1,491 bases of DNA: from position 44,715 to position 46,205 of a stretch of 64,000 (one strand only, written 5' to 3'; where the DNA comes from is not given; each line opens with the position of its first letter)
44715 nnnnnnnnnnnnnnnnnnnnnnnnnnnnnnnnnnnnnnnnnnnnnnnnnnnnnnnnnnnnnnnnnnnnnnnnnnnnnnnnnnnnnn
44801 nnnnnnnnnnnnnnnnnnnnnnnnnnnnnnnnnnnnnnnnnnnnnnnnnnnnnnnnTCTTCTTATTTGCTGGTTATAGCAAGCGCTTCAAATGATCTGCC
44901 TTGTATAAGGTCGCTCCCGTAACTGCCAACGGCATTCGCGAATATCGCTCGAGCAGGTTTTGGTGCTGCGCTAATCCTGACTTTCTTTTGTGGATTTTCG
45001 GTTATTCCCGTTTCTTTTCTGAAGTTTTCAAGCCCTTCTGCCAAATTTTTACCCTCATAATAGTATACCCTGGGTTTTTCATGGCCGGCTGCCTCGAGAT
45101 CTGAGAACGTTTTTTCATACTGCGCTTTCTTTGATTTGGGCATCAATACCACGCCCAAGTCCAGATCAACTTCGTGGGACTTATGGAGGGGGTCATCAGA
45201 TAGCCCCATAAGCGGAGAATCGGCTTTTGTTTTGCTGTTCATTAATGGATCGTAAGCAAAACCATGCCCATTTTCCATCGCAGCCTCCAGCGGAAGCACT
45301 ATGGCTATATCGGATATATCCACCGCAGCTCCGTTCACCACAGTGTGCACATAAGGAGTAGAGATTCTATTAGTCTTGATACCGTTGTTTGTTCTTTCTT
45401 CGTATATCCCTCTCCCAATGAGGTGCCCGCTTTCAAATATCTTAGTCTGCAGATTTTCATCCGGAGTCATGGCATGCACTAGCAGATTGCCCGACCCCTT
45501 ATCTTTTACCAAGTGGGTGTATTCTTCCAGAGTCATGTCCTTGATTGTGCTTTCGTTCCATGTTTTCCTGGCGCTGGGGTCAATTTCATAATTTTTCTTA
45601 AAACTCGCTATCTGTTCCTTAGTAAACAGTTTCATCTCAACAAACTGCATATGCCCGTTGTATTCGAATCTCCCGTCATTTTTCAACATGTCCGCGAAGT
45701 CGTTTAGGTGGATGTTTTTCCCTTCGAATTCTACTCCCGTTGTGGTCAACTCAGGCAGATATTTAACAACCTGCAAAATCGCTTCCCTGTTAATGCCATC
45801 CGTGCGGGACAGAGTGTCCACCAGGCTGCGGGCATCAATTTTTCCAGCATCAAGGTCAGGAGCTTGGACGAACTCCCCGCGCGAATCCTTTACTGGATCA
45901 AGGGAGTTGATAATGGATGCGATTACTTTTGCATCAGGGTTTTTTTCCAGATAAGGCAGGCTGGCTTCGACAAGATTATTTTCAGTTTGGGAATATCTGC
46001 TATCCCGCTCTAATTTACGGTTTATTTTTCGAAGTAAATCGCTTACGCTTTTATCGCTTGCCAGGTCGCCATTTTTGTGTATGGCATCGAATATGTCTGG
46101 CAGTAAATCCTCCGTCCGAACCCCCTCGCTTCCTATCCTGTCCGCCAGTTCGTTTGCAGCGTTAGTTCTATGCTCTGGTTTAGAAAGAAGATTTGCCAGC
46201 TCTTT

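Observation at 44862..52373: Giant 2503-aa ORF with a lone HExxH motif and no export signal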

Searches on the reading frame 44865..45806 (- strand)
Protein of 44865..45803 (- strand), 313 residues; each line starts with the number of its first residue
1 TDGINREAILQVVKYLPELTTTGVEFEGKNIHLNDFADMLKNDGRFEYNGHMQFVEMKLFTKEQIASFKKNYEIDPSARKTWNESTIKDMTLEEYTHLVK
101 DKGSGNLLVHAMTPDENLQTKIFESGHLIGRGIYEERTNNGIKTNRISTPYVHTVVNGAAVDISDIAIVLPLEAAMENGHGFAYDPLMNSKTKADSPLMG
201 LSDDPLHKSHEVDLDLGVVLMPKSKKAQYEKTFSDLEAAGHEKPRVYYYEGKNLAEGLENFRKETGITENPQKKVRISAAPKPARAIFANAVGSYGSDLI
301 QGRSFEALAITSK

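Call 42: find_homologous_proteins(query=A1, max_evalue=0.001)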
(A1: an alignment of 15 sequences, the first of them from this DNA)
Query A1 (15 sequences): 6936 candidates shared short words with the query, none scored E <= 0.001.

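Call 44: search_solved_structures(query=A1, max_evalue=10, show_alignments=3)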
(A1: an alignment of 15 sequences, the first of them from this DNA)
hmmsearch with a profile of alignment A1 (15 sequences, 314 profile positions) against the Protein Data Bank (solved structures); distinct sequences matched with E-value up to 10: 12.
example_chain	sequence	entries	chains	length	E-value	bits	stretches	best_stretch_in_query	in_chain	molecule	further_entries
1vrw_A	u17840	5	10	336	0.011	18.1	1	56-128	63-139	ENOYL-ACYL CARRIER REDUCTASE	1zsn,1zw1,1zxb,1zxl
2ol4_A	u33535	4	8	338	0.011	18.1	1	56-128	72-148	Enoyl-acyl carrier reductase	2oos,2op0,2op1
4ige_A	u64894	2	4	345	0.012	18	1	56-128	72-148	Enoyl-acyl carrier reductase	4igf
2o2y_A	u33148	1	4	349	0.013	18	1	56-128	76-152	Enoyl-acyl carrier reductase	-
2foi_A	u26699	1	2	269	0.015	17.8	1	56-128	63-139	enoyl-acyl carrier reductase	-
1nhg_A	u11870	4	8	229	0.026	17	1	56-128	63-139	enoyl-acyl carrier reductase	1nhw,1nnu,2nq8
3am5_A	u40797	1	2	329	0.034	16.6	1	56-128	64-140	Enoyl-ACP reductase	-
1uh5_A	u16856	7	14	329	0.043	16.2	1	56-128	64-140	enoyl-ACP reductase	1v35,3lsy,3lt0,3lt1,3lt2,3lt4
3am3_A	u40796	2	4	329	0.052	16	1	56-128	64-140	Enoyl-ACP reductase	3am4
5u9n_A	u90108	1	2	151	0.29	13.5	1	21-94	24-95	Bromo domain containing protein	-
9wyu_A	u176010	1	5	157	0.56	12.6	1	13-100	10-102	Anti-Parallel Protein 10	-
7yv8_A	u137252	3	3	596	1.8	10.9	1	60-114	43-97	Angiotensin-converting enzyme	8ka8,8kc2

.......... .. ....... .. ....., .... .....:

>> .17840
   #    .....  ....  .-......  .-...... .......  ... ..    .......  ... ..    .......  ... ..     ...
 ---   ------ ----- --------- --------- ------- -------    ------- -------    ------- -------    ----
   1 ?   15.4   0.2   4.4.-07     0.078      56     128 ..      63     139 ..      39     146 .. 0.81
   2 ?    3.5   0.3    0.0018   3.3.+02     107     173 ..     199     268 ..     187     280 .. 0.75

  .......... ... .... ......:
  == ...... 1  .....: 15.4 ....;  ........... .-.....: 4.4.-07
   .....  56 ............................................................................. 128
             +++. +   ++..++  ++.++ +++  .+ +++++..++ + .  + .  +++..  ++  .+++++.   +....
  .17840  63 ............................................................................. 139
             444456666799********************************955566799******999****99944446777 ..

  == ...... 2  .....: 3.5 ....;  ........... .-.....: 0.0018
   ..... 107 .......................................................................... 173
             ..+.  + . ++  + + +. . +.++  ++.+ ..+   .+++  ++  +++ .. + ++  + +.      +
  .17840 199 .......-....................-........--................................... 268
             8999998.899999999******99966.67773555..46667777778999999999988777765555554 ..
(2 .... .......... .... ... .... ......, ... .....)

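Call 50: predict_structure(alignment_id=A1)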
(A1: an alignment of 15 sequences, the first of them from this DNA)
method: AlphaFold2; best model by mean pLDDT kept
length: 314 residues; sequences in the alignment: 15
mean_pLDDT: 85.8   pTM: 0.84
mean pLDDT of the five models: 85.8, 83.9, 83.4, 82.4, 82.2
residues with pLDDT >= 90: 165; 70-90: 109; 50-70: 27; < 50: 13
segments of 3 or more residues with pLDDT < 50: 142-146, 293-300
pLDDT, mean of each block of 10 residues (from residue 1): 75 93 89 92 78 86 87 94 94 97 94 91 92 84 56 89 85 94 85 73 87 95 95 93 94 93 92 85 82 45 75 75
secondary structure, 60 per line:
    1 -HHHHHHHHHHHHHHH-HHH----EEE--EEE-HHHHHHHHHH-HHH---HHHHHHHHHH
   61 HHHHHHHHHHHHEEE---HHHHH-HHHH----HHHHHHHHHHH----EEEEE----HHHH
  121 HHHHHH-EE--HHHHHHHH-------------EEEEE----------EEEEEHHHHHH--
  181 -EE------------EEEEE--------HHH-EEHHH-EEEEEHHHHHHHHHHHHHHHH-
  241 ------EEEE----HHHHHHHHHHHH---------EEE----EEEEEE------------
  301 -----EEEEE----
elements in order: H2-16 E25-27 E30-32 H34-43 H51-72 E73-75 H79-83 H85-88 H93-103 E108-112 H117-126 H132-139 E153-157 E168-172 H173-178 E196-200 E219-223 H224-239 E247-250 H255-266 E276-278 E283-288 E306-310
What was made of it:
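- On ADP-ribosyltransferase superfamily: The model is confident (call 50).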

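Call 52: fold_search(model_id=the predicted structure, library=pdb)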
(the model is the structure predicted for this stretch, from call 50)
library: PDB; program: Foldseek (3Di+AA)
matches with E <= 10: 80; with E <= 0.001: 0
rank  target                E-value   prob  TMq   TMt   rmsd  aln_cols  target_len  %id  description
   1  7wr4_A                1.3e-01  0.20  0.20  0.15  14.0       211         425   10  Crystal structure of OspC3-calmodulin-caspase-4 complex (released 2023-01-25)
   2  7wr3_B                3.6e-01  0.08  0.15  0.07  15.8       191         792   13  Crystal structure of MBP-fused OspC3 in complex with calmodulin (released 2023-01-25)
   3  7wr3_A                5.7e-01  0.08  0.16  0.08  14.5       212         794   11  Crystal structure of MBP-fused OspC3 in complex with calmodulin (released 2023-01-25)
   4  8htf_A                9.0e-01  0.09  0.19  0.24  11.1       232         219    9  Crystal structure of an effector in complex with ubiquitin (released 2023-11-22)
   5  9lcx_A                9.0e-01  0.02  0.13  0.07  17.5       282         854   11  Inactive TOD6 with AC DNA substrate (released 2025-11-19)
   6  9lcz_A                1.0e+00  0.03  0.15  0.08  17.8       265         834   11  Inactivate TOD6 with GC DNA substrate (released 2025-11-19)
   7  6b1z                  1.2e+00  0.02  0.10  0.07  18.2       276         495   10  Crystal Structure of Glutamate-tRNA Synthetase from Elizabethkingia anophelis (released 2017-10-04)
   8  5y5x_N                1.5e+00  0.02  0.12  0.08  23.8       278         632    9  V/A-type ATPase/synthase from Thermus thermophilus, rotational state 1 (released 2018-01-17)
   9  7k86_B                1.6e+00  0.02  0.11  0.08  18.5       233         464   10  Crystal Structure of Glutamyl-tRNA synthetase (gltX) from Stenotrophomonas maltophilia (released 2020-10-07)
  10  6p66_B                1.8e+00  0.02  0.08  0.06  18.7       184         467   12  The crystal structure of the XPB complex with Bax1 from Archaeoglobus fulgidus at 3.0 Angstrom resolution (released 2020-06-17)
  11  7dn8_A                2.0e+00  0.11  0.28  0.30  14.7       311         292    9  Crystal structure of Salmonella effector SopF in complex with ARF1 (released 2021-12-15)
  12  8uk6                  2.0e+00  0.02  0.11  0.07  16.6       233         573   11  Candida albicans glutaminyl tRNA synthetase (GLN4) in complex with N-pyrimidinyl-beta-thiophenylacrylamide (released 2024-03-06)
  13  6brl                  2.3e+00  0.01  0.10  0.07  17.7       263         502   11  Crystal structure of a glutamate tRNA ligase from Elizabethkingia meningosepticum CCUG26117 in complex with its amino ac (released 2018-01-17)
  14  7dn9_A                2.5e+00  0.08  0.26  0.27  15.2       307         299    9  Crystal structure of Salmonella effector in complex with NAD and host co-factor ARF1 (released 2021-12-15)
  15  3bip_B                3.8e+00  0.03  0.14  0.10  13.7       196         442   10  Crystal structure of yeast Spt16 N-terminal Domain (released 2007-12-18)
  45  5yim_A                7.1e+00  0.02  0.18  0.07  19.1       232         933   11  Structure of a Legionella effector (released 2018-05-30)
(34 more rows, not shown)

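Call 53: search_protein_families(library=pfam, alignment_id=A1, max_evalue=10)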
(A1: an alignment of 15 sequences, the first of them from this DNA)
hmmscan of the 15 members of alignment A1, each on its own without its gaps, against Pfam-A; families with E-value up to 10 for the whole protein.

A. member 1, seq(314 aa): 1 family
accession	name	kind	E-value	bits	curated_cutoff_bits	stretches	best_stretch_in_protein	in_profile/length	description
PF01731.26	Arylesterase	-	0.045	14.4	21.3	1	245-276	36-67/86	Arylesterase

B. families by the number of members that match (of 15 scanned): 8 families
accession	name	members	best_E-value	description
PF01731.26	Arylesterase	1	0.045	Arylesterase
PF21826.1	DUF6887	1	0.047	Family of unknown function (DUF6887)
PF22470.1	Histone_HNS_N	1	0.062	H-NS histone-like proteins, N-terminal domain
PF14232.11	DUF4334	1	0.074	Domain of unknown function (DUF4334)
PF21303.2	TetR_C_39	1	0.083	Tetracyclin repressor-like, C-terminal domain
PF11661.13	DUF2986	1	0.12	Protein of unknown function (DUF2986)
PF06134.17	RhaA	1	0.12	L-rhamnose isomerase (RhaA)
PF16199.10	Radical_SAM_C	1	0.17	Radical_SAM C-terminal domain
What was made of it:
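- On ADP-ribosyltransferase superfamily: hmmscan of all 15 members at E<=10 gave no ART family (call 53).
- No Pfam ART-clan model matches any family member, even at E<=10 (call 53).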

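Call 55: fold_search(model_id=the predicted structure, library=viral)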
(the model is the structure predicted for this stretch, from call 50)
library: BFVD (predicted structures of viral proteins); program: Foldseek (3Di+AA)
matches with E <= 10: 89; with E <= 0.001: 0
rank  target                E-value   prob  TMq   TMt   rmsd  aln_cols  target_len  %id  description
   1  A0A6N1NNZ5            2.8e-03  1.00  0.31  0.52   5.8       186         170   11  Uncharacterized protein [Tupanvirus soda lake]
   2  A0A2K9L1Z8            6.7e-03  0.99  0.32  0.41   5.4       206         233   13  ORFan [Tupanvirus soda lake]
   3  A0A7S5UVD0            9.4e-03  0.72  0.22  0.38  14.3       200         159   10  (no name in the UniProt tables at hand)
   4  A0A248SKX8            1.1e-02  0.94  0.28  0.24  11.6       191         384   16  (no name in the UniProt tables at hand)
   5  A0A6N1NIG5            1.1e-02  0.66  0.24  0.18  14.6       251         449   15  Uncharacterized protein [Tupanvirus deep ocean]
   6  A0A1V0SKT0            1.4e-02  0.98  0.30  0.41   6.1       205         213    9  Uncharacterized protein [Klosneuvirus KNV1]
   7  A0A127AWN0            2.1e-02  0.60  0.24  0.35  15.9       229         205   12  Uncharacterized protein [Bacillus phage SP-15]
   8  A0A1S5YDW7            5.3e-02  0.82  0.30  0.28   7.8       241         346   10  ORF32 [Betabaculovirus altermyunipunctae]
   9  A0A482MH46            5.6e-02  0.33  0.28  0.16  22.3       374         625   10  DUF3626 domain-containing protein [Nodularia phage vB_NspS-kac65v161]
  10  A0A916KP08            1.1e+00  0.04  0.14  0.23  14.6       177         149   10  Uncharacterized protein [Adoxophyes honmai entomopoxvirus 'L']
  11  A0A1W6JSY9            1.3e+00  0.03  0.09  0.18  14.9       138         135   13  Uncharacterized protein [Klebsiella phage KOX1]
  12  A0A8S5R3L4            1.5e+00  0.02  0.10  0.12  18.1       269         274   11  Uncharacterized protein [Podoviridae sp. ct8nN1]
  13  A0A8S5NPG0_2          1.6e+00  0.02  0.15  0.05  24.7       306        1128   11  Crystallin beta/gamma motif-containing protein [Myoviridae sp. ct2th6]
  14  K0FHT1                1.7e+00  0.01  0.10  0.05  24.3       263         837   10  ORF43 [Human herpesvirus 8]
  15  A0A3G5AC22            2.0e+00  0.06  0.15  0.29  11.6       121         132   10  Uncharacterized protein [Hyperionvirus sp.]
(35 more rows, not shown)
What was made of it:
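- On ADP-ribosyltransferase superfamily: A DUF3626 phage protein matches in BFVD with probability 0.33 (call 55).
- Closest known: ADP-ribosyltransferase-fold effectors: SopF/DUF3626. Same: They are the best, though weak, structural neighbours of the confident C-terminal model (calls 52, 55).
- BFVD matches include a DUF3626 protein (call 55).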

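Call 97: search_dna_similar(query=window:44865-45803:-, collection=phages, mode=protein, max_evalue=1, max_rows=10)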
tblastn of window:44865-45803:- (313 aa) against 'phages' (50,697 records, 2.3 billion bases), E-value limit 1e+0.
No match.

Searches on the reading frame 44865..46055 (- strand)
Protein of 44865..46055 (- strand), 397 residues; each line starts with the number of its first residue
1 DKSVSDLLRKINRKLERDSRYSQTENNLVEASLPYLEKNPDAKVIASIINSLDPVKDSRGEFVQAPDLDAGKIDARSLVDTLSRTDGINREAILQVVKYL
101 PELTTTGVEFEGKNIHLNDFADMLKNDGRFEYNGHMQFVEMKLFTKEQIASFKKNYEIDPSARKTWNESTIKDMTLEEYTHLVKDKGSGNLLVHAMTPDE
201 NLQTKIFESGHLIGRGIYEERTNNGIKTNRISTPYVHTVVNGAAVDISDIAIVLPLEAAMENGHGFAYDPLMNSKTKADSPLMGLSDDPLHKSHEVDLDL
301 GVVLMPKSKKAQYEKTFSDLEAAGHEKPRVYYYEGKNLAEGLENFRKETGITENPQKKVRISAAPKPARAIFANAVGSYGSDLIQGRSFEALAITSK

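Call 16: search_protein_families(library=pfam, proteins=[window:44865-46055:-], max_evalue=10)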
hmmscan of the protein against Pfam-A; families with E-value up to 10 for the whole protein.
window:44865-46055:- (397 aa): 1 family
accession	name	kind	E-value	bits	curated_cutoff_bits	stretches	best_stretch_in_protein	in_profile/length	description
PF01731.26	Arylesterase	-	0.06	14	21.3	1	328-359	36-67/86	Arylesterase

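Call 27: search_solved_structures(query=window:44865-45923:-, max_evalue=10, show_alignments=3)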
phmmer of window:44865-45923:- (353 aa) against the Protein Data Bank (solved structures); distinct sequences matched with E-value up to 10: 2.
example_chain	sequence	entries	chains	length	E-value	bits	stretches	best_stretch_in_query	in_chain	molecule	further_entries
3aia_A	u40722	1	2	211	0.13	14.7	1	107-192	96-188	UPF0217 protein MJ1640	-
3ai9_X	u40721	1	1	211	0.16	14.4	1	107-190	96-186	UPF0217 protein MJ1640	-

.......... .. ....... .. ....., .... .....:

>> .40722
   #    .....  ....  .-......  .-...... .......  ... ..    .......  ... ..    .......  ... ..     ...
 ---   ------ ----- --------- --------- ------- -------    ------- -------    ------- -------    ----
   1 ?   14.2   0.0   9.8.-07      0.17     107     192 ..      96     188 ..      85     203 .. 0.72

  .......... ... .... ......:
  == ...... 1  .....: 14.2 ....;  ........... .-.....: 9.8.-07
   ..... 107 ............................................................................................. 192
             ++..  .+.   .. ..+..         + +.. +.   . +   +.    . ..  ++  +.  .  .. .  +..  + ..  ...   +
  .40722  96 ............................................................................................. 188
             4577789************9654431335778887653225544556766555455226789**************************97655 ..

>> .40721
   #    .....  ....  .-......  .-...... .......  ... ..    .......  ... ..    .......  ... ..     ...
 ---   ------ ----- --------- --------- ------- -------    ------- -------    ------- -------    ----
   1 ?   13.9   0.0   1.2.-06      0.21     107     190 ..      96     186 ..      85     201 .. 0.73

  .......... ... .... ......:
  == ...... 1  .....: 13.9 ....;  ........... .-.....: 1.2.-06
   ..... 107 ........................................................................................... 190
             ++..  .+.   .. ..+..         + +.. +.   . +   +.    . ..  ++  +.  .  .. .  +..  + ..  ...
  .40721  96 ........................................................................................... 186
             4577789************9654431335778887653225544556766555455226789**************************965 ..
